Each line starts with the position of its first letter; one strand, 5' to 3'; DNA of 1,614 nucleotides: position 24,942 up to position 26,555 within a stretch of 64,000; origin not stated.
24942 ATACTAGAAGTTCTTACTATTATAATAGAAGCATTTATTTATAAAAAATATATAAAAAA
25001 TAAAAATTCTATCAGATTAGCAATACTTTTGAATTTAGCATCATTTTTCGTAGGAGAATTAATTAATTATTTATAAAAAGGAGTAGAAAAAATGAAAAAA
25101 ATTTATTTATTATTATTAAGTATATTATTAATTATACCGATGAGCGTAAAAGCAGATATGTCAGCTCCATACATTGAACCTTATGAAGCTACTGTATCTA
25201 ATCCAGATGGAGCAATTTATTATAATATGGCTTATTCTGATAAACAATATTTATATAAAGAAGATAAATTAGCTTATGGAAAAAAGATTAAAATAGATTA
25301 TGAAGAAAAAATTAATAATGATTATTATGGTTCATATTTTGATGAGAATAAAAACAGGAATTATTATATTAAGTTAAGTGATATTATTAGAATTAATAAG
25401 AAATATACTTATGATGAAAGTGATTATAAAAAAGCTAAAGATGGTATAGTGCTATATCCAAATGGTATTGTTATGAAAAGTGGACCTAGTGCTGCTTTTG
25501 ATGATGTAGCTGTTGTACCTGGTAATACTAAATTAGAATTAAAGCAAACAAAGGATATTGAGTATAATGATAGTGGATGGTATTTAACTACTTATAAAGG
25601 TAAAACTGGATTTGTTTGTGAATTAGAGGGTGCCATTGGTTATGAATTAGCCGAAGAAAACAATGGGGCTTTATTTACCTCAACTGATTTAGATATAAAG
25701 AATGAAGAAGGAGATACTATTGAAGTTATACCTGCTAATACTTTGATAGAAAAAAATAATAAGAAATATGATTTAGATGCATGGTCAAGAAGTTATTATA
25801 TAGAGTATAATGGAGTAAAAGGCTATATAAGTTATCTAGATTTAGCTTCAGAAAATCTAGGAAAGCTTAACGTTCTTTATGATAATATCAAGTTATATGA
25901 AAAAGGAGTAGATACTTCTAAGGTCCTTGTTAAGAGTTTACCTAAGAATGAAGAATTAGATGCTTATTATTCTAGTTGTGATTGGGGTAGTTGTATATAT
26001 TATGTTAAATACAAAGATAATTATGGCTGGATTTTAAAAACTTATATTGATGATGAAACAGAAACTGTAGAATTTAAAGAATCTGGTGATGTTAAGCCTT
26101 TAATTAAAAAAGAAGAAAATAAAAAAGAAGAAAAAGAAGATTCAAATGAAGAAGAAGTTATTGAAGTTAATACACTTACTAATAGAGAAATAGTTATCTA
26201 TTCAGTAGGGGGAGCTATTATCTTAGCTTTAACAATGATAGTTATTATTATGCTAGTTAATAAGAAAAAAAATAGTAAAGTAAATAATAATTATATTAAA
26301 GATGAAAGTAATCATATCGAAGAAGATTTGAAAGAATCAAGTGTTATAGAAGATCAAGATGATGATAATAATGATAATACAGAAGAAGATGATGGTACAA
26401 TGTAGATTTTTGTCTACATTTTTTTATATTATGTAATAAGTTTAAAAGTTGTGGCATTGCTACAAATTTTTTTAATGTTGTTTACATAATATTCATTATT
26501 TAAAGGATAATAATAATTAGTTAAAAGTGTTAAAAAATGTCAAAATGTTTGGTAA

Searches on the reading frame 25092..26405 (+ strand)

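Call 117: search_protein_families(library=pfam, proteins=[window:25092-26405:+], max_evalue=0.001)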
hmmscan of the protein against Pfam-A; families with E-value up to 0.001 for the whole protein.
window:25092-26405:+ (437 aa): 1 family
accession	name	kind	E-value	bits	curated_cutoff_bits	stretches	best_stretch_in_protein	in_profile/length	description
PF08239.17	SH3_3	-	6.1e-10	39.6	27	0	129-175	6-48/54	Bacterial SH3 domain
